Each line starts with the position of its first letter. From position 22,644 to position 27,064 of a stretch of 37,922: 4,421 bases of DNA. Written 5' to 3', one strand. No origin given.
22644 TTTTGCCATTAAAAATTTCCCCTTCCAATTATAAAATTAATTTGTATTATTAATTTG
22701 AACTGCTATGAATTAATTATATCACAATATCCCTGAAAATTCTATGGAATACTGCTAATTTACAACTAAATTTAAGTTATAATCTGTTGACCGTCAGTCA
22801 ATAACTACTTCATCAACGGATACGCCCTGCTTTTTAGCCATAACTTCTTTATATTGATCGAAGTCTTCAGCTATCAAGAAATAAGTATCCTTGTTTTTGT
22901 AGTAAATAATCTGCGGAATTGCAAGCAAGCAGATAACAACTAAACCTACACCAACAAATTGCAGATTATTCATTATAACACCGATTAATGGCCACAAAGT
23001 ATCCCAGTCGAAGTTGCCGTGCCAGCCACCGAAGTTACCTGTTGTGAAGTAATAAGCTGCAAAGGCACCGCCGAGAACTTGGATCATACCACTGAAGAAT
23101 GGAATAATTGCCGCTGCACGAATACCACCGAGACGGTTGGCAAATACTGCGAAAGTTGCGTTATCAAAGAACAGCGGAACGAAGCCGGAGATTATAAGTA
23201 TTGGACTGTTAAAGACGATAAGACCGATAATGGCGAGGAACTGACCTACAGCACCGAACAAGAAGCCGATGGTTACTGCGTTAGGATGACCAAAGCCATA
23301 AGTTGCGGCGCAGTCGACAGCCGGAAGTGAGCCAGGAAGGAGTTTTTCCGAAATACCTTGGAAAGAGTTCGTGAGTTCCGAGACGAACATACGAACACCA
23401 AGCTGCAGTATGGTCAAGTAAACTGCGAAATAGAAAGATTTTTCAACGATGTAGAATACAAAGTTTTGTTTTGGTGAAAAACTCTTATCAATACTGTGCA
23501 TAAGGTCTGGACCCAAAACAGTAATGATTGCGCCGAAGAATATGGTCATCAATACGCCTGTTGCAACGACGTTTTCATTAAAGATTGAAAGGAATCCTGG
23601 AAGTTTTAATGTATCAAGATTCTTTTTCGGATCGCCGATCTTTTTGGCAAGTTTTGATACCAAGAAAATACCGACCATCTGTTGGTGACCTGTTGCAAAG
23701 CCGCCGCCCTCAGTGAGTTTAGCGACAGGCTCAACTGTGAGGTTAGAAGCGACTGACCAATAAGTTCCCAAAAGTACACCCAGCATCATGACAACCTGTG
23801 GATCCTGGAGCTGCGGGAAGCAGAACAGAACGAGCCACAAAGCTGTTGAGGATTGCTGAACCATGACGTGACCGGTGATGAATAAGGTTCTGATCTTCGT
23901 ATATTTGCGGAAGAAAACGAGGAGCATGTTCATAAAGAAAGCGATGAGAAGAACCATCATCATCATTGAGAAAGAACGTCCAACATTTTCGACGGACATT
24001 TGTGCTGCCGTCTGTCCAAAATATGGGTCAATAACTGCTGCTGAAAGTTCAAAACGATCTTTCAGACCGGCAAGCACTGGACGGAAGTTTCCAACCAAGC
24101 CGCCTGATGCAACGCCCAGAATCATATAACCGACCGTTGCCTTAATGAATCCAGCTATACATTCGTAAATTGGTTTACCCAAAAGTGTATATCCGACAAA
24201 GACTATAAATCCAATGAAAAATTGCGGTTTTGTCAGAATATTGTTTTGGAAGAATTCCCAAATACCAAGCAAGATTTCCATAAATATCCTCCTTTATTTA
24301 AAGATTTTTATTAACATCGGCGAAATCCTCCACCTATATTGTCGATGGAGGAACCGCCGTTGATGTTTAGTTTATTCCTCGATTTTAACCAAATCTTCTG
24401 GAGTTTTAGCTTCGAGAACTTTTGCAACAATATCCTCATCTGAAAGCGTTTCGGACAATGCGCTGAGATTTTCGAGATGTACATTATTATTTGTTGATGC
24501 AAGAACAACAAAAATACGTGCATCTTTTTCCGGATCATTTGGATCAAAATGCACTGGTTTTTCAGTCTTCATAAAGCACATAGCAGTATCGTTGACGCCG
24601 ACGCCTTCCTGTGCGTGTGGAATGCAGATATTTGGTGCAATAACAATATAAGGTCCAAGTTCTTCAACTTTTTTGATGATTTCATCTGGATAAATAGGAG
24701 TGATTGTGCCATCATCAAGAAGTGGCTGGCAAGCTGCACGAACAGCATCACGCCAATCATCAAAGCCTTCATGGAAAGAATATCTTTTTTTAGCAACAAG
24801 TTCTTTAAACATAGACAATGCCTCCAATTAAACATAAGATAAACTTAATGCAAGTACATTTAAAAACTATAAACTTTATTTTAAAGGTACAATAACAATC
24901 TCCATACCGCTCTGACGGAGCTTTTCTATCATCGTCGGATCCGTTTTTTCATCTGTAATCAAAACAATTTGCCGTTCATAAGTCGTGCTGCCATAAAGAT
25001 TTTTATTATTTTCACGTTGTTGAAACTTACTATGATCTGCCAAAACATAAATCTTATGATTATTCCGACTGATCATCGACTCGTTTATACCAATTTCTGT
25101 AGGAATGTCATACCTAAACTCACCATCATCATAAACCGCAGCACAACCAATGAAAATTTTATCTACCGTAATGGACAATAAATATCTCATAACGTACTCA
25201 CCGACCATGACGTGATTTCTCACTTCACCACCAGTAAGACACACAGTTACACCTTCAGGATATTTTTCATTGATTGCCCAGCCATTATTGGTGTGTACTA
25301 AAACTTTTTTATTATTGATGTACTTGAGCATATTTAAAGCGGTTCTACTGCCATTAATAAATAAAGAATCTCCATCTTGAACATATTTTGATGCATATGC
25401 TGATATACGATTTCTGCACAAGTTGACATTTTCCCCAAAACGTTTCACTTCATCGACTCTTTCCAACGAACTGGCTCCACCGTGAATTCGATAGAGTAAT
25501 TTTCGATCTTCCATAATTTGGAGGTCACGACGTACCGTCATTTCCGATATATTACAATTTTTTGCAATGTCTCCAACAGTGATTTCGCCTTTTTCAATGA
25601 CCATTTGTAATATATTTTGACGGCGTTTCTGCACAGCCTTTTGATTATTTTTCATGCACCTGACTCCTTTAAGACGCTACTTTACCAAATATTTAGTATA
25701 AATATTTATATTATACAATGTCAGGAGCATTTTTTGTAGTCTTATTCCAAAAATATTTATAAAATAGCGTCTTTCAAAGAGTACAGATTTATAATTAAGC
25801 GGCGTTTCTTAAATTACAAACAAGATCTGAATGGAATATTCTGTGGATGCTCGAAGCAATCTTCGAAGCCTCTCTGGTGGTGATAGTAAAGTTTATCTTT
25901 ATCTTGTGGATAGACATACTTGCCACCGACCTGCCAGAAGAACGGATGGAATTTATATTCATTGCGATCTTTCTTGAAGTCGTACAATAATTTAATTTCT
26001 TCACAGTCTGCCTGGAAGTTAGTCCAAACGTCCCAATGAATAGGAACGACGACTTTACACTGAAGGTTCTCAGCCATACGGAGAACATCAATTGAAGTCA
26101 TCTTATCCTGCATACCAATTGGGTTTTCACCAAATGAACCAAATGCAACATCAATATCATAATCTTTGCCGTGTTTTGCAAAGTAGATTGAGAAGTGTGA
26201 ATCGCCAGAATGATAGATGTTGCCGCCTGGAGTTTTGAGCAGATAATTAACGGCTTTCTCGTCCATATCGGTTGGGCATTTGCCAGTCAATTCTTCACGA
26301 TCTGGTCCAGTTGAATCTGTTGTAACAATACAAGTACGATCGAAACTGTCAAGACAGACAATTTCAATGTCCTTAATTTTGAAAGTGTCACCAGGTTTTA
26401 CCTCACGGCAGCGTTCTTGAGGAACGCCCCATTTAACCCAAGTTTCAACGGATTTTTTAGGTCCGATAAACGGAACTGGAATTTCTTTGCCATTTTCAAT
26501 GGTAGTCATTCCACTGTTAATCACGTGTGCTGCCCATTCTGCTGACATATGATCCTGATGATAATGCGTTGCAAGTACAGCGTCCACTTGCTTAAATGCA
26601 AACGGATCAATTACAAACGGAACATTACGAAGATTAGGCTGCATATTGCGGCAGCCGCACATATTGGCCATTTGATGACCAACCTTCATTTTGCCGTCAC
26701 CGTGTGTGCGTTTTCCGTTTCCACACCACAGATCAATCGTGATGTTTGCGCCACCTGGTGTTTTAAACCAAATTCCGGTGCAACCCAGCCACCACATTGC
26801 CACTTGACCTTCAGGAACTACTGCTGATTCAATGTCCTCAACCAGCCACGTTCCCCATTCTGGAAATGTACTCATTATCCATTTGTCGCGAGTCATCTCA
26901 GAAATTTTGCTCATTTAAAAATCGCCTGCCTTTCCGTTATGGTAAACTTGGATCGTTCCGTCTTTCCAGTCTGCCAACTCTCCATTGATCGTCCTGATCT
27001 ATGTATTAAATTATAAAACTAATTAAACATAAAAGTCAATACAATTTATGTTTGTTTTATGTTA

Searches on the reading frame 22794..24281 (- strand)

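Call 20: search_protein_families(library=pfam, proteins=[window:22794-24281:-], max_evalue=0.00001)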
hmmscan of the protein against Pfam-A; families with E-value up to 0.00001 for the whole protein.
window:22794-24281:- (495 aa): 1 family
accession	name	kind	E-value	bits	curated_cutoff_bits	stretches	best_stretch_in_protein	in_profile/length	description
PF03611.19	EIIC-GAT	-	1.8e-100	337.2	24.2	1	14-415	1-384/394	PTS system sugar-specific permease component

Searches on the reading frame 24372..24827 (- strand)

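Call 20: search_protein_families(library=pfam, proteins=[window:24372-24827:-], max_evalue=0.00001)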
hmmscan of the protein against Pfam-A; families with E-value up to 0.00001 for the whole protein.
window:24372-24827:- (151 aa): 1 family
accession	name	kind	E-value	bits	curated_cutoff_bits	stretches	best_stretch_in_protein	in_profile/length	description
PF00359.27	PTS_EIIA_2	-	1.3e-27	96.9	27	1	13-149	5-140/144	Phosphoenolpyruvate-dependent sugar phosphotransferase system, EIIA 2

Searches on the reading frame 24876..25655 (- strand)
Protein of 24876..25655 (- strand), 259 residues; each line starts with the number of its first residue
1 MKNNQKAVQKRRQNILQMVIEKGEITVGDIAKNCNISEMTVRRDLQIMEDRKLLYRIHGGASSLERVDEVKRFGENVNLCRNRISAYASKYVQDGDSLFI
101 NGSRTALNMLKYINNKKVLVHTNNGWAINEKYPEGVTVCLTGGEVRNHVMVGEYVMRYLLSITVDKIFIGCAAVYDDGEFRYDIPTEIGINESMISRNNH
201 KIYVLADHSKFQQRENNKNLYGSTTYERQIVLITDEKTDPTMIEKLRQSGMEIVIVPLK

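Call 20: search_protein_families(library=pfam, proteins=[window:24876-25655:-], max_evalue=0.00001)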
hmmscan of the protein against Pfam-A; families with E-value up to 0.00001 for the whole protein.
window:24876-25655:- (259 aa): 3 families
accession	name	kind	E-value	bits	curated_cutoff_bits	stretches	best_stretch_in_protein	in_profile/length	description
PF00455.28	DeoRC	-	7.6e-23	81.7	31.8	1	82-235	7-159/160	DeoR C terminal sensor domain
PF08220.18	HTH_DeoR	-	9.4e-17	60.9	21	1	11-66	1-56/57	DeoR-like helix-turn-helix domain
PF08279.18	HTH_11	-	2.4e-08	34.1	25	1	11-50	1-41/55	HTH domain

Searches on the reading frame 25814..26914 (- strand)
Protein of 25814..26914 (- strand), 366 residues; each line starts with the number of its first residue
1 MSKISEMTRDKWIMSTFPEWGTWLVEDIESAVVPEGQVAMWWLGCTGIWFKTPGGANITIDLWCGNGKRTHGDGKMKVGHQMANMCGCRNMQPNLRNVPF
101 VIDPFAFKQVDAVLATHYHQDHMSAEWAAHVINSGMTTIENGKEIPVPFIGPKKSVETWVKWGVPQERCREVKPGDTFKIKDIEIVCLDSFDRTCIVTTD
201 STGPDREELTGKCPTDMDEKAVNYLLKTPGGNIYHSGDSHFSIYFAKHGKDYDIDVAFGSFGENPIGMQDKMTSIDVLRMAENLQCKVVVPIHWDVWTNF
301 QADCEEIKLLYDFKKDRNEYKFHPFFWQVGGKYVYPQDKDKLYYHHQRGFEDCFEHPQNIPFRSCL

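Call 20: search_protein_families(library=pfam, proteins=[window:25814-26914:-], max_evalue=0.00001)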
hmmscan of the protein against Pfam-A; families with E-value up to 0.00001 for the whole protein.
window:25814-26914:- (366 aa): 2 families
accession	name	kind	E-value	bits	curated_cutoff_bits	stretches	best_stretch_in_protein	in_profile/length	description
PF12706.13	Lactamase_B_2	-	1.2e-09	38.6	27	1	99-294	21-200/200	Beta-lactamase superfamily domain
PF13483.12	Lactamase_B_3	-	1.2e-08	35.5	24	1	42-293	4-160/160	Beta-lactamase superfamily domain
